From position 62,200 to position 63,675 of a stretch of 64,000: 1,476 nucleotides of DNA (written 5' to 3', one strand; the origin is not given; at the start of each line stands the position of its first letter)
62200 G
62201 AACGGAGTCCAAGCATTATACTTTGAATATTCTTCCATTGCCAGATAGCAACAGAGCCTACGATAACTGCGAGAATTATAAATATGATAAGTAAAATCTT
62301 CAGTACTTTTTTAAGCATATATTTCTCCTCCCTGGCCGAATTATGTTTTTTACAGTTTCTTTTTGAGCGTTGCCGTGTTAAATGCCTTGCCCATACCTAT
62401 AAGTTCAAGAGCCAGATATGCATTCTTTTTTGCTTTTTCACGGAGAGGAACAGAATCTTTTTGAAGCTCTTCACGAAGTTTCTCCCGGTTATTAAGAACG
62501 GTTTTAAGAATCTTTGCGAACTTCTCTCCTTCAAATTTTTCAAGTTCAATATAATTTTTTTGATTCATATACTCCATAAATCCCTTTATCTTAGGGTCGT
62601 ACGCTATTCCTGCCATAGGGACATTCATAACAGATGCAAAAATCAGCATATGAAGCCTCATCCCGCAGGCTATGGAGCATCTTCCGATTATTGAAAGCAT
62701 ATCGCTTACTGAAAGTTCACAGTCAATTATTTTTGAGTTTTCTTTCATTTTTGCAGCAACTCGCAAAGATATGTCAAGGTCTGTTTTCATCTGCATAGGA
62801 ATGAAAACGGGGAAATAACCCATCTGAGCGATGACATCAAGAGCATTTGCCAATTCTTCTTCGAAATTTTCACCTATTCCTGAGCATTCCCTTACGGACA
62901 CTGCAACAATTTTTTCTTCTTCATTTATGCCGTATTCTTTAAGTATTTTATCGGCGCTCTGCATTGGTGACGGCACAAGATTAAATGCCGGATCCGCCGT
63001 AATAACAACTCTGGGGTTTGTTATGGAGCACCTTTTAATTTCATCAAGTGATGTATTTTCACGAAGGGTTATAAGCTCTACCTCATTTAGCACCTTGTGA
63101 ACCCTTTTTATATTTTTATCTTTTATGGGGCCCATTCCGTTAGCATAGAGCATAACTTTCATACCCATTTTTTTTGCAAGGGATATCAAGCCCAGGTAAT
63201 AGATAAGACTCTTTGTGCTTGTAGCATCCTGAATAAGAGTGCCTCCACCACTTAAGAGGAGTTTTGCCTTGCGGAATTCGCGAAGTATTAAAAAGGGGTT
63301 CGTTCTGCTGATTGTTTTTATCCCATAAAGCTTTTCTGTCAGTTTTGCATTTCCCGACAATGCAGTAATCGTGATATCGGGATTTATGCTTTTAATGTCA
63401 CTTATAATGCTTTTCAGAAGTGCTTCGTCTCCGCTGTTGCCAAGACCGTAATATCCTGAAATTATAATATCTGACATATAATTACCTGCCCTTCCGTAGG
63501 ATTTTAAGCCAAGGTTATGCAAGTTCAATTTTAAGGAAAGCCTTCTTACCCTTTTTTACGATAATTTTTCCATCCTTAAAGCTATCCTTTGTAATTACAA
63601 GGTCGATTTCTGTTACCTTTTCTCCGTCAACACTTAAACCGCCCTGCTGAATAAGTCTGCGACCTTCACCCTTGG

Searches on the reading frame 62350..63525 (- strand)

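Call 35: search_protein_families(library=ncbifam, proteins=[window:62350-63525:-], max_evalue=1e-30)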
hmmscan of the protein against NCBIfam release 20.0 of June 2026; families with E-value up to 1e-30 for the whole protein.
window:62350-63525:- (391 aa): 1 family
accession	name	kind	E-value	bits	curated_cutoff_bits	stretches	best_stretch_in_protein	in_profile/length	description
TIGR03609.1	S_layer_CsaB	equivalog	1.3e-79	267.7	213.1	1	20-324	2-293/301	polysaccharide pyruvyl transferase CsaB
